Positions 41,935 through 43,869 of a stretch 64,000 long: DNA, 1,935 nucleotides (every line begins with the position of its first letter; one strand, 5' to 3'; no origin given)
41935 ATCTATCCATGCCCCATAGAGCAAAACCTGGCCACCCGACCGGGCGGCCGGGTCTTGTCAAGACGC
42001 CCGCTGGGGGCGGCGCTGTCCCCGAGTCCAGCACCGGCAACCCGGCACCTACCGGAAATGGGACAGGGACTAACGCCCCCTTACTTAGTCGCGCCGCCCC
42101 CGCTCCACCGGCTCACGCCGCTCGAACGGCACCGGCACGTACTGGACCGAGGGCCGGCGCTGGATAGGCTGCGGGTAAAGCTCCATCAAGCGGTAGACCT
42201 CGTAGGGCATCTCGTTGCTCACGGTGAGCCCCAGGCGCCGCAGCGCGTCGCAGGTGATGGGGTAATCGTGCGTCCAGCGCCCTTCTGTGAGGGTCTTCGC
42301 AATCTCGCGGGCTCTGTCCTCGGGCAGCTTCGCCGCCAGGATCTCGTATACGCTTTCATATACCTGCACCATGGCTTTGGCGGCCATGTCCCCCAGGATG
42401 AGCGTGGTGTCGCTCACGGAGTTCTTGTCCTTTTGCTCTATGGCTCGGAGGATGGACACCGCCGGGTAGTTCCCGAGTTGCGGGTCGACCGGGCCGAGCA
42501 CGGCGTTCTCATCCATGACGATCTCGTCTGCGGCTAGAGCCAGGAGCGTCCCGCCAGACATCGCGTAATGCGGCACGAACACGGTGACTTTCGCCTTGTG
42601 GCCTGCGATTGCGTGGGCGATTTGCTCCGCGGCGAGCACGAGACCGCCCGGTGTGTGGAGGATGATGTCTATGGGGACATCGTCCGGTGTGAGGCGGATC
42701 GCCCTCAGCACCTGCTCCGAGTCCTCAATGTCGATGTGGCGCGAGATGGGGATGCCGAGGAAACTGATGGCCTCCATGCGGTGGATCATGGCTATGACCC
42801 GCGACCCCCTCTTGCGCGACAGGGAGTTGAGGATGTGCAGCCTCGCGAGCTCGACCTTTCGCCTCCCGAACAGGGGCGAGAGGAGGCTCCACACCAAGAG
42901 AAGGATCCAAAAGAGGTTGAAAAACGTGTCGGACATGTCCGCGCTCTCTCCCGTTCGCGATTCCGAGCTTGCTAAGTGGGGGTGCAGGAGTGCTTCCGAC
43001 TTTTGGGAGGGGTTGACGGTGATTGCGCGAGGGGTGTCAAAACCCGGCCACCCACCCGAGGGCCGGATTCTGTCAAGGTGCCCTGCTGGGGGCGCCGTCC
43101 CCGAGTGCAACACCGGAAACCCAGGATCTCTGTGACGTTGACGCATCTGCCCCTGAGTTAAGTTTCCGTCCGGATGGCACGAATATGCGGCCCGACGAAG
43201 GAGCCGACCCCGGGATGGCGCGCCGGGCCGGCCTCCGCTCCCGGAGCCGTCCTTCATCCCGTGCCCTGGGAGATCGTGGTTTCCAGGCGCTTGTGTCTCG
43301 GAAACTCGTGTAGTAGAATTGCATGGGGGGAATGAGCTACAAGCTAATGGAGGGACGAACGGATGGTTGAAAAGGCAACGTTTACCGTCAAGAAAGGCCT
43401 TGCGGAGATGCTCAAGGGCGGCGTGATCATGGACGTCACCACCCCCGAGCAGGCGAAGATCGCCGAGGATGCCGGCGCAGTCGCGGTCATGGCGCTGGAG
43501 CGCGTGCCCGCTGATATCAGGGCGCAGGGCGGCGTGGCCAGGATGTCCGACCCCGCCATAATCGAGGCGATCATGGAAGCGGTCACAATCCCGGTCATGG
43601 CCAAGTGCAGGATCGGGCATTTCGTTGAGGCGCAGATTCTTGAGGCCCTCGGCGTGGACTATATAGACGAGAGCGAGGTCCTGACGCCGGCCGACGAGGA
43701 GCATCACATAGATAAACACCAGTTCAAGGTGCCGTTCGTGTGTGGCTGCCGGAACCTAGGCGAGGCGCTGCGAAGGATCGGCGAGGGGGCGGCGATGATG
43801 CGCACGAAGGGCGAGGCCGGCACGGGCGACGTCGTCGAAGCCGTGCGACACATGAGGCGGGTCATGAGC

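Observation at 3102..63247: Dense family of ~200-bp, inverted-repeat-bounded, multi-hairpin intergenic elements (8 copies in 64 kb)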

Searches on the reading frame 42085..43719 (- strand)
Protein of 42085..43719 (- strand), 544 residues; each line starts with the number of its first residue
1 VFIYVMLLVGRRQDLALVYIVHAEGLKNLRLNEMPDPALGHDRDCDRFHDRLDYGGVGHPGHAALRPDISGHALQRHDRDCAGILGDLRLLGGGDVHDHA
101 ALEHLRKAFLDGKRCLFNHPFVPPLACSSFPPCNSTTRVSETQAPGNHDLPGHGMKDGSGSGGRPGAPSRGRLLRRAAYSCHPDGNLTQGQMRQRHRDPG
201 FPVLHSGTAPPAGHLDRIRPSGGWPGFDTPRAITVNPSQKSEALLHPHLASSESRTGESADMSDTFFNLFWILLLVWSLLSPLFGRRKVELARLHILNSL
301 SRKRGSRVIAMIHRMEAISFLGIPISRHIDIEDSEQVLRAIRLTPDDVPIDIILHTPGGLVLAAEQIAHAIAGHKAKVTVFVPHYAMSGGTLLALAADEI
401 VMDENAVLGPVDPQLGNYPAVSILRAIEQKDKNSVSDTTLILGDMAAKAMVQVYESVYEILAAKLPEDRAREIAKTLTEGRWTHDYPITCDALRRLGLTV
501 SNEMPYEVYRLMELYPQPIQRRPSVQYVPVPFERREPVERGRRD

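Call 20: search_protein_families(library=pfam, proteins=[window:42085-43719:-], max_evalue=0.001)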
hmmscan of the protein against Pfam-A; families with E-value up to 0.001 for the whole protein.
window:42085-43719:- (544 aa): 4 families
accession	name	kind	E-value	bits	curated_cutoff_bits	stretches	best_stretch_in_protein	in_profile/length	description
PF01972.22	SDH_protease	-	1.4e-126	421.8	31.3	1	262-536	7-280/286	ClpP-like SDH-type serine proteinase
PF25145.1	NfeD1b_N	-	3.5e-13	50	40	1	323-410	5-94/189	NfeD1b, N-terminal domain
PF00574.28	CLP_protease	-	9.5e-05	22.8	20.2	1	316-399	16-98/182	Clp protease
PF00378.25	ECH_1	-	0.00027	20.8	27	1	382-430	95-143/251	Enoyl-CoA hydratase/isomerase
